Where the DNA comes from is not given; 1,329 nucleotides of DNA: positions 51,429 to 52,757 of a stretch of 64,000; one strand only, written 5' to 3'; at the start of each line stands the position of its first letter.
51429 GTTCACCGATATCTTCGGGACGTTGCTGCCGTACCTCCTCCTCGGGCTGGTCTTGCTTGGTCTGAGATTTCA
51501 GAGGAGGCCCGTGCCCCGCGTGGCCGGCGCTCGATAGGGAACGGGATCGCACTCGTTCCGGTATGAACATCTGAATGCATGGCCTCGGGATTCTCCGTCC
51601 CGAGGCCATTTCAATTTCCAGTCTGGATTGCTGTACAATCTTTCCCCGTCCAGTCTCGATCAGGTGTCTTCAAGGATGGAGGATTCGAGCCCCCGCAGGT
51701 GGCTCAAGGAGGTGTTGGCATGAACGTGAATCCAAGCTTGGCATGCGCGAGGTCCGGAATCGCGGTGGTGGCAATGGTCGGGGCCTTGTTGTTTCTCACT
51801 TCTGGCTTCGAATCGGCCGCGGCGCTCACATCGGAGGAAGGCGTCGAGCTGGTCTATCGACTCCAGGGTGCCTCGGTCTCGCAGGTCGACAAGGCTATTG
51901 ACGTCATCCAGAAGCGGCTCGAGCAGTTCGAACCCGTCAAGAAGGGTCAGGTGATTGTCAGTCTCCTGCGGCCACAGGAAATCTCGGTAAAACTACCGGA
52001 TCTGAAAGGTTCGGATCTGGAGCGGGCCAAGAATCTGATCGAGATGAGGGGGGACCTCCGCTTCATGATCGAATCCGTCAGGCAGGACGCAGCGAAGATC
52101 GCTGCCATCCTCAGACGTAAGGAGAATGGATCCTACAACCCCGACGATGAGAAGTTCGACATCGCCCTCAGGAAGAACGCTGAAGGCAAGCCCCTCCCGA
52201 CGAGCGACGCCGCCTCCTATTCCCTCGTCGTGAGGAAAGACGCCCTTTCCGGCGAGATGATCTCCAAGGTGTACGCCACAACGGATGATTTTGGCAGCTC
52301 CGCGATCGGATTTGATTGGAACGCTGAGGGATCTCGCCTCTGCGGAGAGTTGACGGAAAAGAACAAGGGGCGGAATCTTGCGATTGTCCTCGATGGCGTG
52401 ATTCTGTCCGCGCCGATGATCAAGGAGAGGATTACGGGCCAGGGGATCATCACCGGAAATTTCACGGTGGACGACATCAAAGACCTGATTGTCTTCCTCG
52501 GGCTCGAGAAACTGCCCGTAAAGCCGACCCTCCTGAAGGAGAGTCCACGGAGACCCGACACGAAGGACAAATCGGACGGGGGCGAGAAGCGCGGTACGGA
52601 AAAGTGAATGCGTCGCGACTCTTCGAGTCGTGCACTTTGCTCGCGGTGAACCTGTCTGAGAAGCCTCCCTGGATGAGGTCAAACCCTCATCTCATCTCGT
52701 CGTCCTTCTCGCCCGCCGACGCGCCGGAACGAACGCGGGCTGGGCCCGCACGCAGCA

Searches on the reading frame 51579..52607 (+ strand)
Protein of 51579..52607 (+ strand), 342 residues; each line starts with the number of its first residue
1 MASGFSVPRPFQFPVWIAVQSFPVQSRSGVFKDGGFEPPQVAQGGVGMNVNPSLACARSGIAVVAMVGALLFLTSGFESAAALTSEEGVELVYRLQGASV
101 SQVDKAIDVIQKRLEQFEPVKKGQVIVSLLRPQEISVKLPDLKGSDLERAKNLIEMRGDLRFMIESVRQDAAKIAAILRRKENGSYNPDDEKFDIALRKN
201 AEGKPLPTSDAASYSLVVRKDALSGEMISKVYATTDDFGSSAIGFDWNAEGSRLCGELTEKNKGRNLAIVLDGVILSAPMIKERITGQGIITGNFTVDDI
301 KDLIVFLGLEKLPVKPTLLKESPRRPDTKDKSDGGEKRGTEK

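Call 41: search_protein_families(library=pfam, proteins=[window:51579-52607:+], max_evalue=0.0001)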
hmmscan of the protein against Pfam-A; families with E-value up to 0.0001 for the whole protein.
window:51579-52607:+ (342 aa): 1 family
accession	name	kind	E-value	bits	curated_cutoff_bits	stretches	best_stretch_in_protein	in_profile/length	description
PF22599.2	SecDF_P1_head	-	1.9e-20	73.3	27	1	212-314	10-114/114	SecDF, P1 head subdomain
